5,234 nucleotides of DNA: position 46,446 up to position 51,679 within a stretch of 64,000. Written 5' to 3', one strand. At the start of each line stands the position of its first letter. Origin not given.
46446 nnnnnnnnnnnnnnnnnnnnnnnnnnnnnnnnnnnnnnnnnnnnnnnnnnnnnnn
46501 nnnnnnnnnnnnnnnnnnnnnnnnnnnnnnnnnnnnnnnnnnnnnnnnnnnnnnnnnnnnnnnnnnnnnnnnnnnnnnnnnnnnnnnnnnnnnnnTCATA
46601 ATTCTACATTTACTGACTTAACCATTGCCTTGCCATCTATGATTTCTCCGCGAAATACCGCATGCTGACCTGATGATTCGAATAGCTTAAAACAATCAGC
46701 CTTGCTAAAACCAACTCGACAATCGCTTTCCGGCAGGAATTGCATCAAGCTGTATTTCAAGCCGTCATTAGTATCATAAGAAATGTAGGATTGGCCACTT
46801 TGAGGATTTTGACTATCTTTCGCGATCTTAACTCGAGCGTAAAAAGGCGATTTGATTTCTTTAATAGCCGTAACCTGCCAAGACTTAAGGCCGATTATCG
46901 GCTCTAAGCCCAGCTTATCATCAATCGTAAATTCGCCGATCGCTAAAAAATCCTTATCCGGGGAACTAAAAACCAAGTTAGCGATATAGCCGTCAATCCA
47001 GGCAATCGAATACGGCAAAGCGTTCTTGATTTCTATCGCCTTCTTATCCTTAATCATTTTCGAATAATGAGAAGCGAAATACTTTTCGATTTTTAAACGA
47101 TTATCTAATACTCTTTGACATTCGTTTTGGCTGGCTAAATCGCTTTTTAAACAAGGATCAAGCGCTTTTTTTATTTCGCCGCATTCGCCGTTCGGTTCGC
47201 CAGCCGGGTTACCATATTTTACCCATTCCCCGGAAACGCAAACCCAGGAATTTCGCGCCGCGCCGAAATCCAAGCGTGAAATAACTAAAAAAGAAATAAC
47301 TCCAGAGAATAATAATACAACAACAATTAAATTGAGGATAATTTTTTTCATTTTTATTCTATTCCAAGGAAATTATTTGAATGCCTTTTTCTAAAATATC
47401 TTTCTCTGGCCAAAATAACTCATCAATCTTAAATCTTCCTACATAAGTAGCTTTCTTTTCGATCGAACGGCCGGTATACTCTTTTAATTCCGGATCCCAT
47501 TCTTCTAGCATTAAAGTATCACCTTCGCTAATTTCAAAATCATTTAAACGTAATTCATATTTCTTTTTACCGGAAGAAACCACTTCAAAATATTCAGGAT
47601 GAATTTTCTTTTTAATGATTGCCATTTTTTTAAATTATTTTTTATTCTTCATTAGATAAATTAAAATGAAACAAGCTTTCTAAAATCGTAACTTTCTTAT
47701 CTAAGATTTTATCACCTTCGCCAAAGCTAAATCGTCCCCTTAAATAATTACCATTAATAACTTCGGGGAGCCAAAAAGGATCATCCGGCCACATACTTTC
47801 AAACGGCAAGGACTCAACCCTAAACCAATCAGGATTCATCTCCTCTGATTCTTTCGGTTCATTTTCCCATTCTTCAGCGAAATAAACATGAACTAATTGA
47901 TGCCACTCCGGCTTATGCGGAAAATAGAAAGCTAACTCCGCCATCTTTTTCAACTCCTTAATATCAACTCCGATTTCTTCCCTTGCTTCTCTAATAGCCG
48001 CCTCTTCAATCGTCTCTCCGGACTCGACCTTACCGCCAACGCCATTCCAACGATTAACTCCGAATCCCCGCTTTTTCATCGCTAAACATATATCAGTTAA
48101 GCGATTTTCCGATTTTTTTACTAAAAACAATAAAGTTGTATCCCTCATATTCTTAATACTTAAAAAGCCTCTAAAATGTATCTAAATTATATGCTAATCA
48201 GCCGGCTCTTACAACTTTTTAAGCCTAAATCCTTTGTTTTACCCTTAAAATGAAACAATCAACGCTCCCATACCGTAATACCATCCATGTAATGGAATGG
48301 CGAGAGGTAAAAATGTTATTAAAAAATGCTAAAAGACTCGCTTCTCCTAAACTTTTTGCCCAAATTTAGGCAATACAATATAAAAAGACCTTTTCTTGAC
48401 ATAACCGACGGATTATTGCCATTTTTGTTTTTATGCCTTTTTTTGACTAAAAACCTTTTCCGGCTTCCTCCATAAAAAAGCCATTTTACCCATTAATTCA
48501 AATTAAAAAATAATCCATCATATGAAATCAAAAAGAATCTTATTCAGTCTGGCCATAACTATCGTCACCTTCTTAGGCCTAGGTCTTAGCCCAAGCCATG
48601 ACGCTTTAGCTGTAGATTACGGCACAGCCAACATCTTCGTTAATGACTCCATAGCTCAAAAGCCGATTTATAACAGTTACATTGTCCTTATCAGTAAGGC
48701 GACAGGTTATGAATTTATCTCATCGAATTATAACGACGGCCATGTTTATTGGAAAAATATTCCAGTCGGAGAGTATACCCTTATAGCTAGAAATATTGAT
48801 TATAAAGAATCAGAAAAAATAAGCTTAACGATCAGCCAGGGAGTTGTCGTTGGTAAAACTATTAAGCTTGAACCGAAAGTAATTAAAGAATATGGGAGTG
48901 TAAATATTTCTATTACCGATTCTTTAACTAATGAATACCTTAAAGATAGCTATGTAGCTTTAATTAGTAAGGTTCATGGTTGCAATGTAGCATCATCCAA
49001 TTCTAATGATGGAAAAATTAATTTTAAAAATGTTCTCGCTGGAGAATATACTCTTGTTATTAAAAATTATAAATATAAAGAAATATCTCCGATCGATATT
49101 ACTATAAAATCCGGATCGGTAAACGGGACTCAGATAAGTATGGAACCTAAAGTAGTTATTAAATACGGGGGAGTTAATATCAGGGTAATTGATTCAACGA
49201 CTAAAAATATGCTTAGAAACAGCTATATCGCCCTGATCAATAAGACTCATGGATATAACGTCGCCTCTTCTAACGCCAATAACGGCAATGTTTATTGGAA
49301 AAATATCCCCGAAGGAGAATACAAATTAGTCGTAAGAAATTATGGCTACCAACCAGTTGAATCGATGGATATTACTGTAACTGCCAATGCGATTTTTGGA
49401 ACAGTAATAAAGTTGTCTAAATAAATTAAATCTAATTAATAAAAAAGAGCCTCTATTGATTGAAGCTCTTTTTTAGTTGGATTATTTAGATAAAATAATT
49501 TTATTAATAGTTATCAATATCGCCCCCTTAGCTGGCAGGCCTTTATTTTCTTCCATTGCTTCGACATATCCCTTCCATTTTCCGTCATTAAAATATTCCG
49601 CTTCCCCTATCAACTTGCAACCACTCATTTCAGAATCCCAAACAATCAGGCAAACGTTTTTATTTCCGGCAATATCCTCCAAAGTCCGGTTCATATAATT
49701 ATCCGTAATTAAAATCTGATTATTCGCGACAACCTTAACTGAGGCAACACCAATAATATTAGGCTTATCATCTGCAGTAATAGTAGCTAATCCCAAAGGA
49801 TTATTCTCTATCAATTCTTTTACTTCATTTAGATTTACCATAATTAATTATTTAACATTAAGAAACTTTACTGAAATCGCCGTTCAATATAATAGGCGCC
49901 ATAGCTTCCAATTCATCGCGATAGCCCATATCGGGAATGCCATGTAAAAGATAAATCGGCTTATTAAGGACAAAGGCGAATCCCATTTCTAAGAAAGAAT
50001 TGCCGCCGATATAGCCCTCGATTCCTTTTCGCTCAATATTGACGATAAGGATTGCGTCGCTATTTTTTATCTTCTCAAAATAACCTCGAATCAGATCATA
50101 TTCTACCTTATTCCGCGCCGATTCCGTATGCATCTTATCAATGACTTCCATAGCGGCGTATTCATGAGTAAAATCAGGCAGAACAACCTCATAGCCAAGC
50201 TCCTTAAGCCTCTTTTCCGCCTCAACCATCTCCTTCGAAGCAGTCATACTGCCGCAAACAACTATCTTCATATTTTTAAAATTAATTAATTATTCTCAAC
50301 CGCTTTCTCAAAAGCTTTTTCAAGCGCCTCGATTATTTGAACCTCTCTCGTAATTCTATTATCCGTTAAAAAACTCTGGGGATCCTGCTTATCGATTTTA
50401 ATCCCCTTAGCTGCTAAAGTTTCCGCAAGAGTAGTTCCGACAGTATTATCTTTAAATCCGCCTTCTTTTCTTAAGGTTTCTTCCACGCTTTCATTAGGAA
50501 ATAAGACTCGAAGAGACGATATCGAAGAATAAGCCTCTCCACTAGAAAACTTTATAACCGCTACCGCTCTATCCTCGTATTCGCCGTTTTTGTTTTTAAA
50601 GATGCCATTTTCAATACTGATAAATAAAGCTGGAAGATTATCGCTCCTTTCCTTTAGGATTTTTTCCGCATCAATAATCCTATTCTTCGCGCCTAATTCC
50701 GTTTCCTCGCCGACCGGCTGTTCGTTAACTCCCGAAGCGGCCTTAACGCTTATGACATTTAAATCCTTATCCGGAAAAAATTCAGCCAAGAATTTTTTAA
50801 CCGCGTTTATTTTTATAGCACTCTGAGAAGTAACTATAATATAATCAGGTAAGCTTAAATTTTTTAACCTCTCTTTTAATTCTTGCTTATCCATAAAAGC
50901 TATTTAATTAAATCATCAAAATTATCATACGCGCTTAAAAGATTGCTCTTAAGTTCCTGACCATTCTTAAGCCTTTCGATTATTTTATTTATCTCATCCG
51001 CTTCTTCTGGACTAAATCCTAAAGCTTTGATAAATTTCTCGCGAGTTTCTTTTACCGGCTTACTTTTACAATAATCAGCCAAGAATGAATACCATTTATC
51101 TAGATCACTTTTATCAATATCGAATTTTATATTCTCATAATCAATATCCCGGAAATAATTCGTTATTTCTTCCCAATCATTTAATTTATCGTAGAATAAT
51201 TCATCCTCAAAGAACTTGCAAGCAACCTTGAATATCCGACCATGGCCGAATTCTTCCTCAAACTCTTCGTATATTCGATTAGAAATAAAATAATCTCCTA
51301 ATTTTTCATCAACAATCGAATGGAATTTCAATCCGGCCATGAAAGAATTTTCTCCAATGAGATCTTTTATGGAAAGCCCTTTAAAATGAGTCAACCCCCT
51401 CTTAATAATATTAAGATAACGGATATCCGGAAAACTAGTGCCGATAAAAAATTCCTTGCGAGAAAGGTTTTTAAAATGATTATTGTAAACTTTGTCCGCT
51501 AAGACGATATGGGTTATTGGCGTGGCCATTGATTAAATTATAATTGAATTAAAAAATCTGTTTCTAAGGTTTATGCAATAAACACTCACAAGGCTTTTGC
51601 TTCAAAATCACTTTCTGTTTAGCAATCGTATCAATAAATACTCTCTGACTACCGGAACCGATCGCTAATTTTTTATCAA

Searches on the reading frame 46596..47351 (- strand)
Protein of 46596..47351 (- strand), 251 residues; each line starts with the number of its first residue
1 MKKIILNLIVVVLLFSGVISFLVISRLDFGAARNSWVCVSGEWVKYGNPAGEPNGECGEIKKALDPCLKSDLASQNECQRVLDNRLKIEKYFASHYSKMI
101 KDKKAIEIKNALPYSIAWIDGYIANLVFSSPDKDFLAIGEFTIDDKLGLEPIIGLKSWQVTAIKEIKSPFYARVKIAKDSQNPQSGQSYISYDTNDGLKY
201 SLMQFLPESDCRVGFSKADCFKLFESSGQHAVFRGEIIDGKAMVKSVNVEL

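Call 8: search_protein_families(library=pfam, proteins=[window:46596-47351:-], max_evalue=0.001)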
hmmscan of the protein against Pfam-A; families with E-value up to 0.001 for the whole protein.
window:46596-47351:- (251 aa): 0 families

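Call 45: search_protein_families(library=pfam, proteins=[window:46596-47351:-], max_evalue=5)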
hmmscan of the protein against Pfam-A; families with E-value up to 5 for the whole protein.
window:46596-47351:- (251 aa): 1 family
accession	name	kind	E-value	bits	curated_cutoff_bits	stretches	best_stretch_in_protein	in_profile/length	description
PF10309.14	NCBP3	-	0.0015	18.7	28.9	1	87-133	18-52/59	Nuclear cap-binding protein subunit 3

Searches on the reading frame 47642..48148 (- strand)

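Call 11: search_protein_families(library=pfam, proteins=[window:47642-48148:-], max_evalue=0.001)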
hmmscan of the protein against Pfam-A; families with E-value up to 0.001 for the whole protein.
window:47642-48148:- (168 aa): 2 families
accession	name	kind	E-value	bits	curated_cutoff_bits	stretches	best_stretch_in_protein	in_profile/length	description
PF00293.34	NUDIX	-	2e-17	63.9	21.1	1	16-124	16-128/134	NUDIX domain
PF14815.12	NUDIX_4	-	0.00012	22.2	35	1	34-114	27-98/113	NUDIX domain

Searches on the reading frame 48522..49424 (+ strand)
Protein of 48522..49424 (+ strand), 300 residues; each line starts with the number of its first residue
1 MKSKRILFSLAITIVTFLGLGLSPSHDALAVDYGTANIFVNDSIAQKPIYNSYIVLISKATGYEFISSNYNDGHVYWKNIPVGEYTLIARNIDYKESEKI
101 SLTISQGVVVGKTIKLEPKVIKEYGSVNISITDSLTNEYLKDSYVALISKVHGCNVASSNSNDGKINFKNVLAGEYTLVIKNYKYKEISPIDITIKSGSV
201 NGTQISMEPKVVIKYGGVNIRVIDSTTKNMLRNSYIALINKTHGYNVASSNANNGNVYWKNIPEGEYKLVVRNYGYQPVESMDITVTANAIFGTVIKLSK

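Call 11: search_protein_families(library=pfam, proteins=[window:48522-49424:+], max_evalue=0.001)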
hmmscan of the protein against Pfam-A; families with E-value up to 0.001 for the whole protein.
window:48522-49424:+ (300 aa): 7 families
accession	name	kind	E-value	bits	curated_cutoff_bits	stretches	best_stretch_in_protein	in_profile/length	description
PF13620.12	CarboxypepD_reg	-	1.7e-17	64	32.3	1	218-290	2-73/82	Carboxypeptidase regulatory-like domain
PF13715.12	CarbopepD_reg_2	-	4.2e-09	36.7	32.2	0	222-281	5-60/88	CarboxypepD_reg-like domain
PF17802.7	SpaA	-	8.6e-09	35.9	23.1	0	125-196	1-77/91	Prealbumin-like fold domain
PF09430.16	EMC7_beta-sandw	-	1.4e-07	32.1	26.6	0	145-205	12-70/122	ER membrane protein complex subunit 7, beta-sandwich domain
PF07495.19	Y_Y_Y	-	2.1e-07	31.2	26.6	0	250-273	24-46/65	Y_Y_Y domain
PF23193.1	NOMO_3rd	-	8.1e-05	23.1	27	0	149-193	53-97/120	NOMO third transthyretin-like domain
PF14686.12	fn3_3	-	0.00013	22.1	24.4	0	161-199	32-71/75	Polysaccharide lyase family 4, domain II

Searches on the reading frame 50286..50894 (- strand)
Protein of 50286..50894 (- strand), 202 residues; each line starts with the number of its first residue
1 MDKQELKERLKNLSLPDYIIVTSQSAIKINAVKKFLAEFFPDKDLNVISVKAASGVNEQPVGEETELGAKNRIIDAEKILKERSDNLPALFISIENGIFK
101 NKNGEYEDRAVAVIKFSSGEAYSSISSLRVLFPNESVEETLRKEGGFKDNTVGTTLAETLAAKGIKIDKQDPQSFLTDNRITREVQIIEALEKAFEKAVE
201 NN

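Call 11: search_protein_families(library=pfam, proteins=[window:50286-50894:-], max_evalue=0.001)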
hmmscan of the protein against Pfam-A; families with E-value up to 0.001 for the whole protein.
window:50286-50894:- (202 aa): 1 family
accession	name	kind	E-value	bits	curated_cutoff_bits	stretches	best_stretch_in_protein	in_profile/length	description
PF01931.24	NTPase_I-T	-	1.6e-17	64.3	25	1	23-195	2-158/162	Protein of unknown function DUF84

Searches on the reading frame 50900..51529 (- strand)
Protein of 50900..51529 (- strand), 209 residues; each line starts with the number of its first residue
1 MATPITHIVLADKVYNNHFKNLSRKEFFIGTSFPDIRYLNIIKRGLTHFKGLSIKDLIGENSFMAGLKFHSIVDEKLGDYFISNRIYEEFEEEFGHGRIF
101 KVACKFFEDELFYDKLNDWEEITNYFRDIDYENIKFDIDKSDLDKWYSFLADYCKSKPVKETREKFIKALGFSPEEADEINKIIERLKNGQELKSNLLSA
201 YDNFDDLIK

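Call 11: search_protein_families(library=pfam, proteins=[window:50900-51529:-], max_evalue=0.001)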
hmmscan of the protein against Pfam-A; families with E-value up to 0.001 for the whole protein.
window:50900-51529:- (209 aa): 0 families

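Call 45: search_protein_families(library=pfam, proteins=[window:50900-51529:-], max_evalue=5)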
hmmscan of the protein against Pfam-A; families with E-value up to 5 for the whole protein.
window:50900-51529:- (209 aa): 6 families
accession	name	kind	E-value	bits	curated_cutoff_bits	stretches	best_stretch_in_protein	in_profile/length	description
PF01466.24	Skp1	-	0.033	14.5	22.3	1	149-182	10-43/48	Skp1 family, dimerisation domain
PF00882.24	Zn_dep_PLPC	-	0.055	13.8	26.8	1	6-49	1-49/167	Zinc dependent phospholipase C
PF06102.17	RRP36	-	0.062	13.7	27.1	1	126-192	30-93/165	rRNA biogenesis protein RRP36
PF08609.16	Fes1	-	0.076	14.5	22.3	1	160-208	32-80/89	Nucleotide exchange factor Fes1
PF12977.12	DUF3861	-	0.11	13.2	27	1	164-197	17-50/90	Domain of Unknown Function with PDB structure (DUF3861)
PF12213.14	Dpoe2NT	-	0.21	12.4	24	1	175-199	39-62/73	DNA polymerases epsilon N terminal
